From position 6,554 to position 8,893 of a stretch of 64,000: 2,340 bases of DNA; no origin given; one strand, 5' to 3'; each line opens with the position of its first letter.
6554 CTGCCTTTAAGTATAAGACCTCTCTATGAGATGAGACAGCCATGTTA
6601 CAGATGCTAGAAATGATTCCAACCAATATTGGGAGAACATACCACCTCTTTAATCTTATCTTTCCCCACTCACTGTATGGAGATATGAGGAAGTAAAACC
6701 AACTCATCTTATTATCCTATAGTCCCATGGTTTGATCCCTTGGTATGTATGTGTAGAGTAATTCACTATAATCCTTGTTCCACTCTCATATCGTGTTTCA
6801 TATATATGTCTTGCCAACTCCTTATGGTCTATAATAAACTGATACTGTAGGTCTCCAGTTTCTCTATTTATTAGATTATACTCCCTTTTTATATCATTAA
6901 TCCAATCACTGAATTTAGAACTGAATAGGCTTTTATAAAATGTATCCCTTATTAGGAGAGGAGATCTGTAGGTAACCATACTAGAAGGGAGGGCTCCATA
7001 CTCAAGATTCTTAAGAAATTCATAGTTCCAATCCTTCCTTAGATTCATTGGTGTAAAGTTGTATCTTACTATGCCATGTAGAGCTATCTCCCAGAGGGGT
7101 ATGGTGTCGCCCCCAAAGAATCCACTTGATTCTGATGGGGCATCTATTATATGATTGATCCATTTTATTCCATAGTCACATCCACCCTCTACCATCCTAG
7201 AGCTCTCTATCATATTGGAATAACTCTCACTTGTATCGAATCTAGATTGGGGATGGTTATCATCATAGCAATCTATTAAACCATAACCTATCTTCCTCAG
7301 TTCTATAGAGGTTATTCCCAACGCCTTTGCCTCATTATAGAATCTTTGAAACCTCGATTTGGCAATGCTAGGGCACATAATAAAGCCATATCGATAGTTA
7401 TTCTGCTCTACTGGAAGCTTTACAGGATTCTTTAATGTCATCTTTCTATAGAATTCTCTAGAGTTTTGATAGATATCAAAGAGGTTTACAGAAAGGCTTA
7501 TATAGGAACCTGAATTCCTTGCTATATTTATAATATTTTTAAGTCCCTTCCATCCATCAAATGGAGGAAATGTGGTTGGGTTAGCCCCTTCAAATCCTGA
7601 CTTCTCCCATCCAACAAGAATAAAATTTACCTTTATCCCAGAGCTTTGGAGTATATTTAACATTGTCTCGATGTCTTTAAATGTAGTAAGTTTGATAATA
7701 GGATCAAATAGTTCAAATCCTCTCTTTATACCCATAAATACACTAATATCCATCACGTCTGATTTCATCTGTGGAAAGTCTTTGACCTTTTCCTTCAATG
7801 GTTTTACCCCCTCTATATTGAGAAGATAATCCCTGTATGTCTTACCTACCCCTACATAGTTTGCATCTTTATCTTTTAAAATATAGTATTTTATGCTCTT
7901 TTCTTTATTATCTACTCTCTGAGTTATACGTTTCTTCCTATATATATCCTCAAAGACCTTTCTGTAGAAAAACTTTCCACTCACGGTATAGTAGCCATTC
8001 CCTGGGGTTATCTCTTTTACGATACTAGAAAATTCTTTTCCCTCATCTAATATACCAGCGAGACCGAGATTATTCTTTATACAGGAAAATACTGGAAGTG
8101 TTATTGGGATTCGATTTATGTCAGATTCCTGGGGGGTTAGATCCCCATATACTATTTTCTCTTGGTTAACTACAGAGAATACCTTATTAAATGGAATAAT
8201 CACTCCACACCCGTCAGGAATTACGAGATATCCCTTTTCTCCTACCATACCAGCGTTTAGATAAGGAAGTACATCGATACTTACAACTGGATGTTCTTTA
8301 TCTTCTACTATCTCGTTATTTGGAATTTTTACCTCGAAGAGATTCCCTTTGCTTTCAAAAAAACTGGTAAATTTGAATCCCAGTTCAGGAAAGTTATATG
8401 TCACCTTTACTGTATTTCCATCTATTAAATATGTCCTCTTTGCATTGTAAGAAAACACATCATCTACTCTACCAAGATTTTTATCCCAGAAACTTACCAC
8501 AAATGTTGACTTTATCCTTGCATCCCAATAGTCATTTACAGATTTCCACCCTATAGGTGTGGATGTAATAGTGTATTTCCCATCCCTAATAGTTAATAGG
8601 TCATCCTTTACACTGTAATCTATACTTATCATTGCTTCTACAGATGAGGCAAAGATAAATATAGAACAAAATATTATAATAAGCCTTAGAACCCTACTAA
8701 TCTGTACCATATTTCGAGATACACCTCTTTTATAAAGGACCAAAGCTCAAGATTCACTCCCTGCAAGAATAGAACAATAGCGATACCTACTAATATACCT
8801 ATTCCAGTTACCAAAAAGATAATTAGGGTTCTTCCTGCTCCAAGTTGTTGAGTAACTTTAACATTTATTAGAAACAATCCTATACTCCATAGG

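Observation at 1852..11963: Eight-gene minus-strand string: RuBisCO-like protein, YknW/X/Z-like envelope module and orphan MalF/MalG permeases, with no ATPase or binding protein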

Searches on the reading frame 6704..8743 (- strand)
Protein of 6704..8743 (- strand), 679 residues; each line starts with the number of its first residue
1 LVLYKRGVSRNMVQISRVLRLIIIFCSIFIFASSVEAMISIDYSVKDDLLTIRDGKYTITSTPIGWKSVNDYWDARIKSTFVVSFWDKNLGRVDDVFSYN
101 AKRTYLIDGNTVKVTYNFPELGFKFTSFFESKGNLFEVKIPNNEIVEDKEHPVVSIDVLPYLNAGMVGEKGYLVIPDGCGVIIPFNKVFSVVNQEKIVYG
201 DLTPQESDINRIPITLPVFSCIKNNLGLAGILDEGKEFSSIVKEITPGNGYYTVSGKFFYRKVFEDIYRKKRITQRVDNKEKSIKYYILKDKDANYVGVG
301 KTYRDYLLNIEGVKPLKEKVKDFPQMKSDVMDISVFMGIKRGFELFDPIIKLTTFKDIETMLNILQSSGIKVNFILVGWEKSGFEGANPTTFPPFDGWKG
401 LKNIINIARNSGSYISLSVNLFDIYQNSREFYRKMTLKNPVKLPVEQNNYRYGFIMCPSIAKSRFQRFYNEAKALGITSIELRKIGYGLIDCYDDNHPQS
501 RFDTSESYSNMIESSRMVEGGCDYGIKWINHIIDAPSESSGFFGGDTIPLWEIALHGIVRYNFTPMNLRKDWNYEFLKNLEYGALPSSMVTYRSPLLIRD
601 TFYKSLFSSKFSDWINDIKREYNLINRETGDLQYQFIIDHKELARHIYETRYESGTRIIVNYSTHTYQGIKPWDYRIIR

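Call 4: search_protein_families(library=pfam, proteins=[window:6704-8743:-], max_evalue=0.01)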
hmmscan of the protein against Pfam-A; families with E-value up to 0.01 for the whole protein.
window:6704-8743:- (679 aa): 2 families
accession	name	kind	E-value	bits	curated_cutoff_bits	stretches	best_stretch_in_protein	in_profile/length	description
PF18952.6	DUF5696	-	9.8e-108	361.7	25.6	1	104-668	3-601/612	Family of unknown function (DUF5696)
PF19773.5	DUF6259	-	0.00017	21.3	28.7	1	359-430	65-135/300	Domain of unknown function (DUF6259)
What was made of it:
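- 6704..8710 (-): DUF5696 protein with an N-terminal signal peptide or anchor and a GH129-like three-domain fold, 668 aa (679 aa if translation starts at the TTG at 8743). Pfam DUF5696, 362 bits (call 4).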

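Call 11: find_related_loci(query=window:6704-8629:-, collection=genome_contigs, flank=10000)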
Query window:6704-8629:- (641 aa) in genome_contigs; peptide patterns used: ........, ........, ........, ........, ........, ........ (x = any residue, [..] = any of these).
51 stretches matched a pattern; 3 encode a relative of the query (tblastn E <= 1e-3); 3 distinct loci.
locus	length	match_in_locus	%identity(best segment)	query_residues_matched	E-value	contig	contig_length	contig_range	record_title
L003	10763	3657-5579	61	1-641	0e+0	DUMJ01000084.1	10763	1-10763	MAG TPA_asm: bacterium isolate AS04akNAM_5 68187_AS04, whole genome shotgun sequence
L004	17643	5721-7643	60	1-641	0e+0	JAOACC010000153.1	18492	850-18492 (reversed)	MAG: bacterium isolate SKW194 k141_1067892, whole genome shotgun sequence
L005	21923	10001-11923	58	1-641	0e+0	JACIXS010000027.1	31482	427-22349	MAG: bacterium isolate MAG-58 Unclassified_M_bin7_Scaffold_27, whole genome shotgun sequence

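Call 18: search_protein_families(library=pfam, proteins=[L005:7436-8131:+, L004:3156-3851:+, L003:1086-1766:+, L005:5745-7319:-, L005:4066-4839:+, L005:16911-17294:+, L005:17291-18175:+, L005:18779-19642:+, L005:19611-20459:+, L003:366-944:+], max_evalue=0.001)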
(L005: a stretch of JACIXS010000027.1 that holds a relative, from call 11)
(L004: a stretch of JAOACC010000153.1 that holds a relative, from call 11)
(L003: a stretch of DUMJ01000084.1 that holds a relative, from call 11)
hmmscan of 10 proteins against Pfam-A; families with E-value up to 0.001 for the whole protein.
L005:7436-8131:+ (231 aa): 0 families

L004:3156-3851:+ (231 aa): 0 families

L003:1086-1766:+ (226 aa): 0 families

L005:5745-7319:- (524 aa): 3 families
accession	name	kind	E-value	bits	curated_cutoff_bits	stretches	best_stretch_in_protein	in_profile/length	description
PF13360.13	PQQ_2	-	2.1e-23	83.7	27.6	2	157-362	2-215/233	Outer membrane protein assembly factor BamB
PF13570.13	Beta-prop_ACSF4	-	2.1e-19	70.5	133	2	146-221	146-216/329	Beta-alanine-activating enzyme, beta-propeller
PF25293.1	Beta-prop_EMC1_N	-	0.00058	20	34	0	146-319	32-171/219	EMC1 N-terminal beta-propeller domain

L005:4066-4839:+ (257 aa): 1 family
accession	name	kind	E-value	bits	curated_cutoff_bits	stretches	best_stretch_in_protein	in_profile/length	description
PF01261.30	AP_endonuc_2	-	1.8e-32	113.4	31.1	1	19-250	1-248/249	Xylose isomerase-like TIM barrel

L005:16911-17294:+ (127 aa): 1 family
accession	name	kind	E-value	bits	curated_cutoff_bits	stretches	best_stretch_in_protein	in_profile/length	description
PF02675.21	AdoMet_dc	-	6.5e-31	107.3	25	1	5-117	1-107/107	S-adenosylmethionine decarboxylase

L005:17291-18175:+ (294 aa): 1 family
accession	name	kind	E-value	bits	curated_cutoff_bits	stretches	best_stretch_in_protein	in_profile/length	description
PF00491.26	Arginase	-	4.1e-61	207.3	22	1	25-288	2-275/280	Arginase family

L005:18779-19642:+ (287 aa): 3 families
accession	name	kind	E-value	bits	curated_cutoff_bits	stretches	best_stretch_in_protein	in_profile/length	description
PF01728.25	FtsJ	-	2.6e-37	128.9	24.1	1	75-255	1-178/181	FtsJ-like methyltransferase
PF01479.30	S4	-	6.6e-15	55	22.8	1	20-64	1-45/48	S4 domain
PF13275.11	S4_2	-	0.00087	19.6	24.6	0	22-70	10-58/65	S4 domain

L005:19611-20459:+ (282 aa): 2 families
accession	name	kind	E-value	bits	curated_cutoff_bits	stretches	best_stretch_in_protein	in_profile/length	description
PF20143.4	NAD_kinase_C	-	9.8e-36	122.7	23.7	1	129-254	2-126/126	ATP-NAD kinase C-terminal domain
PF01513.26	NAD_kinase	-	3.8e-17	63.2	25.5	1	33-103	60-130/130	ATP-NAD kinase N-terminal domain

L003:366-944:+ (192 aa): 1 family
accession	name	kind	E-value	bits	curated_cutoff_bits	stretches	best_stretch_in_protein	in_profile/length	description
PF00877.26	NLPC_P60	-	9e-12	45.3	23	1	49-156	1-88/105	NlpC/P60 family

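Call 20: find_homologous_proteins(query=window:6704-8629:-, max_evalue=0.00001)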
Query window:6704-8629:- (641 aa): 41 proteins with E <= 0.00001 among 6601 candidates.
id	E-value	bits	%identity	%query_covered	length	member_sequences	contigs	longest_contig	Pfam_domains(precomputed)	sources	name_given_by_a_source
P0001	0.0e+0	1478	100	100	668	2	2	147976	PF18952.7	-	-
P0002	0.0e+0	1305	85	100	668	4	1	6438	PF18952.7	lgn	-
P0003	0.0e+0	1196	78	100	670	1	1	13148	PF18952.7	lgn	-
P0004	0.0e+0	1178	76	100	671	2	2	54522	PF18952.7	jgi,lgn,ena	-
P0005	6.9e-287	972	63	100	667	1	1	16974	PF18952.7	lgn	-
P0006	1.4e-283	961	61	100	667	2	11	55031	PF18952.7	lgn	-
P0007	1.9e-283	960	62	100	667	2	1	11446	PF18952.7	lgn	-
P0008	7.9e-282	955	62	100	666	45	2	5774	PF18952.7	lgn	-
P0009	2.5e-281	953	61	100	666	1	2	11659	PF18952.7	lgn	-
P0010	5.1e-280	949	61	100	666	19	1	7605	PF18952.7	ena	-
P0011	2.0e-277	940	62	100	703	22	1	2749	PF18952.7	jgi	-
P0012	1.5e-271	921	60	100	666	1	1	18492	PF18952.7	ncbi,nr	ncbi:MAG: DUF5696 domain-containing protein [bacterium]|nr:DUF5696 domain-containing protein [bacter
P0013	3.8e-270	916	59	100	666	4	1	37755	PF18952.7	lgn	-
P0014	4.6e-269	913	58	100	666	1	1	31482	PF18952.7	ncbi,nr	ncbi:hypothetical protein H5T89_01070 [bacterium]|nr:hypothetical protein [bacterium]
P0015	9.1e-269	912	59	100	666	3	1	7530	PF18952.7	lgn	-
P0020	1.7e-54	204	29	95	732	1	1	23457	PF18952.7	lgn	-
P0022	1.3e-28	118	25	86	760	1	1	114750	PF18952.7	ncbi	-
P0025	4.2e-21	93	23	86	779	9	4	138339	PF18952.7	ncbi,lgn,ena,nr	ncbi:MAG: hypothetical protein IJY85_10975 [Ruminococcus sp.]|nr:hypothetical protein [Ruminococcus 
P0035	4.4e-11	60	22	82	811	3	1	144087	PF18952.7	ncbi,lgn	-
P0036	1.9e-10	58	22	79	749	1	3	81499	PF18952.7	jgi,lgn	jgi:hypothetical protein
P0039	3.0e-9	54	22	87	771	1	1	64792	PF18952.7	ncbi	-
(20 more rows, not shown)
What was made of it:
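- Checked: The DUF5696 gene more likely starts at the ATG at 8710, giving 668 aa, the database length of P0001 (call 20).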

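Call 22: find_encoding_contigs(protein=P0025, flank=10000, max_places=2)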
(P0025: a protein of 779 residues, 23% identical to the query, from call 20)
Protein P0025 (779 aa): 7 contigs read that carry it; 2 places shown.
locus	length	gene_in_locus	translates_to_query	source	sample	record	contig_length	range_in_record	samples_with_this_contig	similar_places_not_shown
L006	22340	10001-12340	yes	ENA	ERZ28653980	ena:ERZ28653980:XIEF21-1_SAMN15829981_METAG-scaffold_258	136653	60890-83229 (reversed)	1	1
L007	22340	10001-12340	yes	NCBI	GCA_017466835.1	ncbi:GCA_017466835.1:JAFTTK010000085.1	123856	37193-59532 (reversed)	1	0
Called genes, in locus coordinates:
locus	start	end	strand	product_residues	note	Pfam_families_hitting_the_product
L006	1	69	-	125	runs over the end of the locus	PF01325:Fe_dep_repress (weak), PF02742:Fe_dep_repr_C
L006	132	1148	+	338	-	PF00126:HTH_1, PF03466:LysR_substrate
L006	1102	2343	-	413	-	PF12725:DUF3810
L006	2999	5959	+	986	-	PF01547:SBP_bac_1, PF13416:SBP_bac_8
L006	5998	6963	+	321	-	PF00528:BPD_transp_1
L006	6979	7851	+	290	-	PF00528:BPD_transp_1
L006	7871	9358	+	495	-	PF01436:NHL (faint)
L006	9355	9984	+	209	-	PF04893:Yip1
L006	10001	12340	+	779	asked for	PF18952:DUF5696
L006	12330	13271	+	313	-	PF00528:BPD_transp_1 (weak)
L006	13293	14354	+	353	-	PF00528:BPD_transp_1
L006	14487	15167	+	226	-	PF00596:Aldolase_II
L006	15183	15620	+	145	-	PF05025:RbsD_FucU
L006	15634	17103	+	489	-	PF00370:FGGY_N, PF02782:FGGY_C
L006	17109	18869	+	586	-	PF07881:Fucose_iso_N1, PF07882:Fucose_iso_N2, PF02952:Fucose_iso_C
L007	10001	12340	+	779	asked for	PF18952:DUF5696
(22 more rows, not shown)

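Call 23: find_encoding_contigs(protein=P0020, flank=10000, max_places=2)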
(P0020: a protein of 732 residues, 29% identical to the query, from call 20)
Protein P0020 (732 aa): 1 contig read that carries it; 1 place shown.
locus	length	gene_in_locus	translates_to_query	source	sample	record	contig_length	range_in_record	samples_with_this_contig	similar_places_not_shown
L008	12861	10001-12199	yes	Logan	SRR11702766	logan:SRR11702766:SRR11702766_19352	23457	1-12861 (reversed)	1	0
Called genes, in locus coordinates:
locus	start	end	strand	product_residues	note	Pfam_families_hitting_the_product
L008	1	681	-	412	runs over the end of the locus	PF00202:Aminotran_3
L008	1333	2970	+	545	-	PF13416:SBP_bac_8 (weak)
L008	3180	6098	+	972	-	PF01547:SBP_bac_1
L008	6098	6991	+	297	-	PF00528:BPD_transp_1 (weak)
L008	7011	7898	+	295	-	PF00528:BPD_transp_1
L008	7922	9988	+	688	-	PF08450:SGL (faint), PF25021:TEN_NHL (faint), PF01436:NHL (weak), PF06739:SBBP (faint), PF04893:Yip1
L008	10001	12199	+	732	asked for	PF18952:DUF5696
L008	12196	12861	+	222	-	?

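Call 24: find_encoding_contigs(protein=P0022, flank=10000, max_places=2)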
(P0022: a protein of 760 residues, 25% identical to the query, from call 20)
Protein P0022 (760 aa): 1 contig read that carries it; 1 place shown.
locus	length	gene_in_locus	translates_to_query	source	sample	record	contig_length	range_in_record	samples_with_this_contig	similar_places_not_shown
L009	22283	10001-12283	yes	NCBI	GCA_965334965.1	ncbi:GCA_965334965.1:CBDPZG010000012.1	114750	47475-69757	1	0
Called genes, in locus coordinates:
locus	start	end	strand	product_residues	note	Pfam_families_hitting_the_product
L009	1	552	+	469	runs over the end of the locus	PF00015:MCPsignal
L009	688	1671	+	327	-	PF16654:DAPDH_C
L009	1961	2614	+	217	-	PF04854:DUF624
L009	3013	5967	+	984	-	PF01547:SBP_bac_1, PF13416:SBP_bac_8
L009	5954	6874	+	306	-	PF00528:BPD_transp_1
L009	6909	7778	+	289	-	PF00528:BPD_transp_1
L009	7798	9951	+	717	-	PF01436:NHL (faint), PF25021:TEN_NHL (faint), PF08450:SGL (weak)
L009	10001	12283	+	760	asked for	PF18952:DUF5696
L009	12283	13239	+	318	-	PF00528:BPD_transp_1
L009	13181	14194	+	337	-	PF00528:BPD_transp_1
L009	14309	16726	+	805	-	PF18370:RGI_lyase, PF13517:FG-GAP_3 (faint), PF21348:RGL11_C, PF01839:FG-GAP (faint), PF21348:RGL11_C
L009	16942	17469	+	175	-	-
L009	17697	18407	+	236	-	-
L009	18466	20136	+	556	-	-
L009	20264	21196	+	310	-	PF19568:Spore_III_AA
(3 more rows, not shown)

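Call 28: search_solved_structures(query=A1, max_evalue=1)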
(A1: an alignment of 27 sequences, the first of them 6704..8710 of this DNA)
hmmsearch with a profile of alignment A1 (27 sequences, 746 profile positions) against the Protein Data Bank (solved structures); distinct sequences matched with E-value up to 1: 5.
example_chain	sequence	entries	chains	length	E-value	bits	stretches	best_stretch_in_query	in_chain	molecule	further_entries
5wzq_A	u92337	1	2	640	1.2e-10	43.6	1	325-530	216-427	Alpha-N-acetylgalactosaminidase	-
5wzn_A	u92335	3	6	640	2.4e-10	42.7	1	325-530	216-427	Alpha-N-acetylgalactosaminidase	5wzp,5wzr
8rzg_A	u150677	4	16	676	6.5e-10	41.2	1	54-485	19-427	Conserved hypothetical periplasmic protein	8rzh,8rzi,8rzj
5opq_A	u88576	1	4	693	7.6e-10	41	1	54-485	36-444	3,6-anhydro-D-galactosidase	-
8rzk_A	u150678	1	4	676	8e-10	40.9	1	54-521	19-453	Conserved hypothetical periplasmic protein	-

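Call 29: search_protein_families(library=ncbifam, proteins=[window:6704-8710:-], max_evalue=0.01)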
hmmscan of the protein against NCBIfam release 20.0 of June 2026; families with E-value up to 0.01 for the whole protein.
window:6704-8710:- (668 aa): 0 families

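Call 31: search_solved_structures(query=A1, max_evalue=0.001, show_alignments=2)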
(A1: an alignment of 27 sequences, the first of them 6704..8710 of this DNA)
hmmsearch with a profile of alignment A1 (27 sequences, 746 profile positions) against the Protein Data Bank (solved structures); distinct sequences matched with E-value up to 0.001: 5.
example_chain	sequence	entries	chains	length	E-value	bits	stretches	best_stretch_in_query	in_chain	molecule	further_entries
5wzq_A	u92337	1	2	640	1.2e-10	43.6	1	325-530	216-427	Alpha-N-acetylgalactosaminidase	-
5wzn_A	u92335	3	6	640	2.4e-10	42.7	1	325-530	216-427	Alpha-N-acetylgalactosaminidase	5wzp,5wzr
8rzg_A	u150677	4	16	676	6.5e-10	41.2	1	54-485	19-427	Conserved hypothetical periplasmic protein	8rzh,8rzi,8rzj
5opq_A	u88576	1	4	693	7.6e-10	41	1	54-485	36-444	3,6-anhydro-D-galactosidase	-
8rzk_A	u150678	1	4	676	8e-10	40.9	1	54-521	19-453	Conserved hypothetical periplasmic protein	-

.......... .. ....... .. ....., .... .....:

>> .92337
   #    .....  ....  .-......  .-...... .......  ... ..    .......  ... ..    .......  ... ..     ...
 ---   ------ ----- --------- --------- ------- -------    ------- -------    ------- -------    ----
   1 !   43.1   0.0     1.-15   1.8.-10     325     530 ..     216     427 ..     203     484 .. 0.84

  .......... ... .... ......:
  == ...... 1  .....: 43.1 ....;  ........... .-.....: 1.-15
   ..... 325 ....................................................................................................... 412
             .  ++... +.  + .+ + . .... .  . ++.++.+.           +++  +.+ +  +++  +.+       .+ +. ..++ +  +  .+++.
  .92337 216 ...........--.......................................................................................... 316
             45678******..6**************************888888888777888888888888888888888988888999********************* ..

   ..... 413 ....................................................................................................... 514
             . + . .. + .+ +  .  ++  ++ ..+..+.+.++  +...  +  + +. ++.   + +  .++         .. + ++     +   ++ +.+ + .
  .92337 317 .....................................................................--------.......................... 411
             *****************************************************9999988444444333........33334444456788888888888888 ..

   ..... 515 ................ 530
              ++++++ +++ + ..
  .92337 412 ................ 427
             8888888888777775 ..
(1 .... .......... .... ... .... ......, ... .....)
